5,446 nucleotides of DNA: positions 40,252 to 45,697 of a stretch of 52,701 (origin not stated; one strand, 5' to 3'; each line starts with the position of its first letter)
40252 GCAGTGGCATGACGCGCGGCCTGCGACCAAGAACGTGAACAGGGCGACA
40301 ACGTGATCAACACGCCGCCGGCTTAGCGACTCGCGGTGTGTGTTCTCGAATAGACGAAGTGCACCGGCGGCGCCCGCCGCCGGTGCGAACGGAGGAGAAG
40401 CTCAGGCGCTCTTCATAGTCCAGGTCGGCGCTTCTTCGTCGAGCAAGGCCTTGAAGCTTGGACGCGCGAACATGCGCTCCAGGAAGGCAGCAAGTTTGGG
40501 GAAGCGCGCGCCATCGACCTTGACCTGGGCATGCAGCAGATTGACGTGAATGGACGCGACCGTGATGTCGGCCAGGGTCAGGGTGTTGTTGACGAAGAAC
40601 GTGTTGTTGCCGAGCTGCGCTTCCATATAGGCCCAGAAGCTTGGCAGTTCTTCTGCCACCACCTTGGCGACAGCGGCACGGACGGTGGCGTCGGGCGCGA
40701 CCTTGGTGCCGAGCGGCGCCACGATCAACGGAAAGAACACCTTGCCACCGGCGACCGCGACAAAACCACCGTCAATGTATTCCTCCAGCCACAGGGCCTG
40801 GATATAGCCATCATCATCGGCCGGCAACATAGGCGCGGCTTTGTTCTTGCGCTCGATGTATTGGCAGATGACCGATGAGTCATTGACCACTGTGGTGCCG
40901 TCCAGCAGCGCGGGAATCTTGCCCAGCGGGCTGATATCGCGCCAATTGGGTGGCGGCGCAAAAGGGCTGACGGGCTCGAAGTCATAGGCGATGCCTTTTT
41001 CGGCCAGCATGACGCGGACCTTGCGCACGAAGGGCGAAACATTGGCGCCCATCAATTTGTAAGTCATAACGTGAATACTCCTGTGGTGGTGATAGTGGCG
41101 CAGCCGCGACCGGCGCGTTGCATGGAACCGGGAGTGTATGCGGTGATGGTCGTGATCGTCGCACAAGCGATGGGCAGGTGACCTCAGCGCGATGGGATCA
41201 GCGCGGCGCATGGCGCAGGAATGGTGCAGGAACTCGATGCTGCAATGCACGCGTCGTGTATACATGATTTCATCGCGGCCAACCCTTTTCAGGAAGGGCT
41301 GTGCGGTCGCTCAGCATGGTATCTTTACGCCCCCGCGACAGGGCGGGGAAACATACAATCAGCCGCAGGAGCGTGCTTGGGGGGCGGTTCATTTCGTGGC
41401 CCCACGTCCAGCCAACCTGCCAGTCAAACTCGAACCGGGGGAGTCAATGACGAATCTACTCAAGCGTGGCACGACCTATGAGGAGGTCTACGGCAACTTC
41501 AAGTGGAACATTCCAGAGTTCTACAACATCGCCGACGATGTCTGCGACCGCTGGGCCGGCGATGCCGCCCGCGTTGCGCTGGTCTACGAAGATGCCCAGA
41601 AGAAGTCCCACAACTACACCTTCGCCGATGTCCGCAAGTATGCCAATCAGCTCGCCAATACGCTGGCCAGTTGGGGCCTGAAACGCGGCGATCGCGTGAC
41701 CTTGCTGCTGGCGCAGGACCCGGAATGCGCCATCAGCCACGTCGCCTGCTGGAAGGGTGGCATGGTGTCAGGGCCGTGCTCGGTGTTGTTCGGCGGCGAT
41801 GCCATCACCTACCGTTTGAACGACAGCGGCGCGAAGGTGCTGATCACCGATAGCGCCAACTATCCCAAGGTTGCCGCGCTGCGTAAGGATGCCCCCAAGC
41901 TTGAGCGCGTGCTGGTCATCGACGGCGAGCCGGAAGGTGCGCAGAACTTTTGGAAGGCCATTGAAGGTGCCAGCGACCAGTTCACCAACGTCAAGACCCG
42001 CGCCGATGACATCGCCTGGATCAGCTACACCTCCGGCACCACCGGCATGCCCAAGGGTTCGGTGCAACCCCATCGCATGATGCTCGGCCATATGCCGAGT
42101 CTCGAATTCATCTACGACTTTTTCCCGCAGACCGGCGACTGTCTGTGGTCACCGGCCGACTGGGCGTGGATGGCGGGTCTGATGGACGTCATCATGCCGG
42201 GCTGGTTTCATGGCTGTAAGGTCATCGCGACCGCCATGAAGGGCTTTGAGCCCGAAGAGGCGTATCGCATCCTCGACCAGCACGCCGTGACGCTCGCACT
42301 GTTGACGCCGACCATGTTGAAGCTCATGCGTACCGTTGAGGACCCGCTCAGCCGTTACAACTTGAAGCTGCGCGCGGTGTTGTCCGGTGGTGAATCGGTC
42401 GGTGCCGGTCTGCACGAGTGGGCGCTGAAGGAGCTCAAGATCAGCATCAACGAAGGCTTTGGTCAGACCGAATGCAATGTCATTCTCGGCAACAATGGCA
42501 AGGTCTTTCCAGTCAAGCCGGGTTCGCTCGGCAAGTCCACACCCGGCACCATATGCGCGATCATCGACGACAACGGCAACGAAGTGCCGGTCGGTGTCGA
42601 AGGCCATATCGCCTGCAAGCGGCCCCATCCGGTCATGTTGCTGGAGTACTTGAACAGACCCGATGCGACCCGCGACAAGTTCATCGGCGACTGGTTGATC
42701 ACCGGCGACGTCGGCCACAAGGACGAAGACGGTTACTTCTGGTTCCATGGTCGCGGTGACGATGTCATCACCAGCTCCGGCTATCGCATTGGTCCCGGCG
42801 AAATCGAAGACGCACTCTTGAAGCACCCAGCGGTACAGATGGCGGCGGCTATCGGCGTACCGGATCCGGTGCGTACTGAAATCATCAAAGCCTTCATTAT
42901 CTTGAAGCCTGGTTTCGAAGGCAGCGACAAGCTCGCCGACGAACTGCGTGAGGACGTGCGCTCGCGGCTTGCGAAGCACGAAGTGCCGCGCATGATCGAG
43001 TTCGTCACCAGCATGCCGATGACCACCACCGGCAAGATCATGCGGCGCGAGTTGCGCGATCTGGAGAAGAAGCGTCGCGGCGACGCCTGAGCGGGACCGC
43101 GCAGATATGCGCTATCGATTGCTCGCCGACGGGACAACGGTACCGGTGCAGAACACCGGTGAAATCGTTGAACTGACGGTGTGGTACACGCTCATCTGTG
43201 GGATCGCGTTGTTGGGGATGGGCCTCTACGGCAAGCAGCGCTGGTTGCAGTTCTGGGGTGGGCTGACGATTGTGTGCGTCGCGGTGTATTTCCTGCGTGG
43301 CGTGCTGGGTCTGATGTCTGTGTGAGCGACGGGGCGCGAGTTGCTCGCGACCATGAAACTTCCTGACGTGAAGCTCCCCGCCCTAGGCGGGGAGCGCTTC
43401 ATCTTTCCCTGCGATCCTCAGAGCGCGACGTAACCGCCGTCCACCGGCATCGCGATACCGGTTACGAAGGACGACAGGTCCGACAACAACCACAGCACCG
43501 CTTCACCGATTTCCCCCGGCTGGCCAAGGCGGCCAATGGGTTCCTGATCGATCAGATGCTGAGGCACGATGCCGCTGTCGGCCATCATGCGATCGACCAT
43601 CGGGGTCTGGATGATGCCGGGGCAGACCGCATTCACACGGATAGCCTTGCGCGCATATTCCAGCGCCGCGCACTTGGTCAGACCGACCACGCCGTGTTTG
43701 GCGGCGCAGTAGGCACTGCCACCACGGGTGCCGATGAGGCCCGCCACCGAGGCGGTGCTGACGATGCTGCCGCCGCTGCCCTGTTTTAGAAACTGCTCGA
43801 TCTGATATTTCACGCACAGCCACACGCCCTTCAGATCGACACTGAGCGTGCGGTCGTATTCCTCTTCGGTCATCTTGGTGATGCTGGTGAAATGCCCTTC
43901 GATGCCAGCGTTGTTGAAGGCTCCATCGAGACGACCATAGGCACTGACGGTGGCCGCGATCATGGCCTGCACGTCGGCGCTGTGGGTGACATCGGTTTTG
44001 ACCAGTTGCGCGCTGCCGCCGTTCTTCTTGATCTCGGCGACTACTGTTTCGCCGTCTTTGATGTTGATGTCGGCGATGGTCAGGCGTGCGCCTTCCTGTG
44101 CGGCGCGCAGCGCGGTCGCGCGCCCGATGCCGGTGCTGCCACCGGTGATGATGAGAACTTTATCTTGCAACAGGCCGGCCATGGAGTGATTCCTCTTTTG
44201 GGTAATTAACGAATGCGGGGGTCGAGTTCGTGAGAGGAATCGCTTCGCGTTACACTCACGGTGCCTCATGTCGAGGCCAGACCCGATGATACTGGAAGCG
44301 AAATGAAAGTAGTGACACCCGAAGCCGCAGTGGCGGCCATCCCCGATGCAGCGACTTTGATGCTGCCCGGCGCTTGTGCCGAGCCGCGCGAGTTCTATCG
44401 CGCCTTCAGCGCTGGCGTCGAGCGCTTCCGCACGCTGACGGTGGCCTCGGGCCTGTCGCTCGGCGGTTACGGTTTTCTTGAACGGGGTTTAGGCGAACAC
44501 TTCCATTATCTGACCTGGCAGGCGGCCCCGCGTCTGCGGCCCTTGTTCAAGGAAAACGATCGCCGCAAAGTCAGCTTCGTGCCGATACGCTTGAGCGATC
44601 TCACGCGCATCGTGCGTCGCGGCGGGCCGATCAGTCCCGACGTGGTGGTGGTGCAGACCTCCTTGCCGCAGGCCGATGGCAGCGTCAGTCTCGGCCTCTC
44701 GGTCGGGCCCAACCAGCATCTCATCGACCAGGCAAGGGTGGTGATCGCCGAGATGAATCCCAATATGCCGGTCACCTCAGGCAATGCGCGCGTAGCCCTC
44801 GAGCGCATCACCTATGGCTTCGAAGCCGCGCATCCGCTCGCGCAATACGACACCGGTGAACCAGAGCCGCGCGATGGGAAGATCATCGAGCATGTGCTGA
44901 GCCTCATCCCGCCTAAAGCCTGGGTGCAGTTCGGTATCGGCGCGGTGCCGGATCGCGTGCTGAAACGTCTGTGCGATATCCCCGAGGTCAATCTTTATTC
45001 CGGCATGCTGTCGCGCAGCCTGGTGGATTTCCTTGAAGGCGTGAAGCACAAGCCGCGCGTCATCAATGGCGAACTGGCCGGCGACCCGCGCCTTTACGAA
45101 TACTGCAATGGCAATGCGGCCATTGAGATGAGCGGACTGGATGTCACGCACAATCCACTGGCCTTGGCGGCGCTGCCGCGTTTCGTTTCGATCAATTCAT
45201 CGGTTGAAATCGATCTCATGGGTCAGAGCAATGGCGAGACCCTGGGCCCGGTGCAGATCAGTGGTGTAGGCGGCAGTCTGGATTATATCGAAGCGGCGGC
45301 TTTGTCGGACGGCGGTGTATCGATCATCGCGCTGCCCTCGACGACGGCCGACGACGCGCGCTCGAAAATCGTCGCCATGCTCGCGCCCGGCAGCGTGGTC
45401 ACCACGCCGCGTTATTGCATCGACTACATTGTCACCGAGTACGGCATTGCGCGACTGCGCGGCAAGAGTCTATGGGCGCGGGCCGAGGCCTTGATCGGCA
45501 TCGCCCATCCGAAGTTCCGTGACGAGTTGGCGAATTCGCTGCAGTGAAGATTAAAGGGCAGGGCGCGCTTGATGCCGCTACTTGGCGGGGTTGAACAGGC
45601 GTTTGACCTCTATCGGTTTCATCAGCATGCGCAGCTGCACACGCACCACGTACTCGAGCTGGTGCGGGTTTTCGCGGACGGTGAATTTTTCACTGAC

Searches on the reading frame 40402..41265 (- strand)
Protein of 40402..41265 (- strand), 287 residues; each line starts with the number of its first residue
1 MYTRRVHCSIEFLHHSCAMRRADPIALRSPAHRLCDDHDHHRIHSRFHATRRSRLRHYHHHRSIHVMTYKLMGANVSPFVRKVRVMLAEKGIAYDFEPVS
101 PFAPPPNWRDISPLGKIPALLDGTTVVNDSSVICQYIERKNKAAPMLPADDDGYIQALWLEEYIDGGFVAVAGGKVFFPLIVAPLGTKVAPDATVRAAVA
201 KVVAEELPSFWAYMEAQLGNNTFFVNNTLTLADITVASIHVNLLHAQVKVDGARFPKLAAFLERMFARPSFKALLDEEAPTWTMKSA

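Call 4: search_protein_families(library=pfam, proteins=[window:40402-41265:-], max_evalue=0.01)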
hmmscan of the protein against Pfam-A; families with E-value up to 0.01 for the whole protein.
window:40402-41265:- (287 aa): 7 families
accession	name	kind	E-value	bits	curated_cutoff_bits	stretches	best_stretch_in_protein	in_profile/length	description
PF13417.12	GST_N_3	-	2.4e-20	73.1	22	1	71-141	1-71/75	Glutathione S-transferase, N-terminal domain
PF13409.12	GST_N_2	-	1.8e-19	70.6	25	1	77-139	2-69/70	Glutathione S-transferase, N-terminal domain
PF14497.11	GST_C_3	-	1e-11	45.4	21.6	1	197-276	21-102/104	Glutathione S-transferase, C-terminal domain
PF02798.26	GST_N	-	3.3e-11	43.8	20.9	1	67-139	1-76/76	Glutathione S-transferase, N-terminal domain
PF00043.30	GST_C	-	1.9e-09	38.1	20.7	1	194-269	18-93/93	Glutathione S-transferase, C-terminal domain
PF13410.11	GST_C_2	-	0.00047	20.6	24.9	1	203-264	7-69/69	Glutathione S-transferase, C-terminal domain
PF17172.10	GST_N_4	-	0.0091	17.1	30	0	78-143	1-62/99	Glutathione S-transferase N-terminal domain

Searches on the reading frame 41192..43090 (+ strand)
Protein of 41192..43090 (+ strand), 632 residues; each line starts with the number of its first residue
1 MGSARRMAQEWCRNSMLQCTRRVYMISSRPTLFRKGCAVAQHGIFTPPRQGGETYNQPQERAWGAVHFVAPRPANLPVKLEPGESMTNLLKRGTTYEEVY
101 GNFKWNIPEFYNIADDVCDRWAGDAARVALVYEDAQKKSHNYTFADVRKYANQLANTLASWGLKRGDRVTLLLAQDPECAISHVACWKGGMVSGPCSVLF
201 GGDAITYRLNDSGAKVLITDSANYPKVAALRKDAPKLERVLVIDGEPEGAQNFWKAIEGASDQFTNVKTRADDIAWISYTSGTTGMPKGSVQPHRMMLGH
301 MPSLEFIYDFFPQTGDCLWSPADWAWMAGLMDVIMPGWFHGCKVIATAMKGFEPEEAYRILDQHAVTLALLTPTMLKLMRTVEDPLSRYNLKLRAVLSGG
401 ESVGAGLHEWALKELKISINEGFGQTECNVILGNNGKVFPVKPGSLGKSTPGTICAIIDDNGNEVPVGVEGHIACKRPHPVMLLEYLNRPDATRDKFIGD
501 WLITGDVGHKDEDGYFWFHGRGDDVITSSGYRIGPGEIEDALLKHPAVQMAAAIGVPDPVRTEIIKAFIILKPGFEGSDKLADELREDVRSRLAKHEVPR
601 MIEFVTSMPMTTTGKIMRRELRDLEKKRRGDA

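Call 7: search_protein_families(library=pfam, proteins=[window:41192-43090:+], max_evalue=0.0001)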
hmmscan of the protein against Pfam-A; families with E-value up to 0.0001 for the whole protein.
window:41192-43090:+ (632 aa): 2 families
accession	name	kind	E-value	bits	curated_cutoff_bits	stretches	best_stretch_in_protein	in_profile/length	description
PF00501.34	AMP-binding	-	1.9e-66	224.9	29.9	1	123-479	7-378/384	AMP-binding enzyme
PF13193.12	AMP-binding_C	-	1.2e-21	77.9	24.5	1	537-615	1-76/76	AMP-binding enzyme C-terminal domain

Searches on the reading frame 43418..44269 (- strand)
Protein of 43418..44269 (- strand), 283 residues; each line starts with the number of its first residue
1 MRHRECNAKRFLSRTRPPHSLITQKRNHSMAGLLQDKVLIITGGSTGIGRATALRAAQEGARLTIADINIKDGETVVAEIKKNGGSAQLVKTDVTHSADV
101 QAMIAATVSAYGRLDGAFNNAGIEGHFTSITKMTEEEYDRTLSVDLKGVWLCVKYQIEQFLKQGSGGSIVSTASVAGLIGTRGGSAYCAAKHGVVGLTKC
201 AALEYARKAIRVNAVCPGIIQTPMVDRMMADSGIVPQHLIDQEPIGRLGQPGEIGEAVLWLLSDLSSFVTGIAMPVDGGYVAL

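Call 33: search_protein_families(library=pfam, proteins=[window:43418-44269:-], max_evalue=0.0001)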
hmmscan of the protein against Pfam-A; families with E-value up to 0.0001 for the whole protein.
window:43418-44269:- (283 aa): 4 families
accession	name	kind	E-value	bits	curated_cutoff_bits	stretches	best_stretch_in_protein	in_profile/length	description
PF13561.12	adh_short_C2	-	1.5e-65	221.6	27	1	46-280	6-235/236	Enoyl-(Acyl carrier protein) reductase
PF00106.31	adh_short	-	2.8e-53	180.7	26.6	1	37-229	1-191/195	short chain dehydrogenase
PF08659.16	KR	-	1.8e-16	61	22.6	1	39-191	3-153/180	KR domain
PF23441.1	SDR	-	2.5e-05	24.2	27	1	186-281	162-256/258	SDR-like rossmann domain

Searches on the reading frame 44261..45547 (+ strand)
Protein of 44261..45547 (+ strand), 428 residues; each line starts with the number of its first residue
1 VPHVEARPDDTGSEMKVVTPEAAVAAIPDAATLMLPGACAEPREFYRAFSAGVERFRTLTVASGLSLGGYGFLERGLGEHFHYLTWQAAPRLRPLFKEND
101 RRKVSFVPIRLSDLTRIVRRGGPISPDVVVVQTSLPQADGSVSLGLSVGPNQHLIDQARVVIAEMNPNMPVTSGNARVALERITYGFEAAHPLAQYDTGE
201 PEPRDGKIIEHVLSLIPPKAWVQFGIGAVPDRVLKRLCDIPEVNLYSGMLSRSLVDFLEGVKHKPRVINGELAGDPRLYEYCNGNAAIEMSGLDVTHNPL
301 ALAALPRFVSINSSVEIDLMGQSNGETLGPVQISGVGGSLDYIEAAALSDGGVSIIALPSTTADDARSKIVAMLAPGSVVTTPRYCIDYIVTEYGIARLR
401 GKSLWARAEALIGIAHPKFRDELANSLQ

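Call 33: search_protein_families(library=pfam, proteins=[window:44261-45547:+], max_evalue=0.0001)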
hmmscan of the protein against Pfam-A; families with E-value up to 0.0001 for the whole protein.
window:44261-45547:+ (428 aa): 2 families
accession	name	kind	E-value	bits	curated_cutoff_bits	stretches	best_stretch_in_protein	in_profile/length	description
PF13336.12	AcetylCoA_hyd_C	-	7.1e-53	179.1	23.7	1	274-425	1-152/154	Acetyl-CoA hydrolase/transferase C-terminal domain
PF02550.21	AcetylCoA_hydro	-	5.4e-08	33.5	24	1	103-185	103-185/198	Acetyl-CoA hydrolase/transferase N-terminal domain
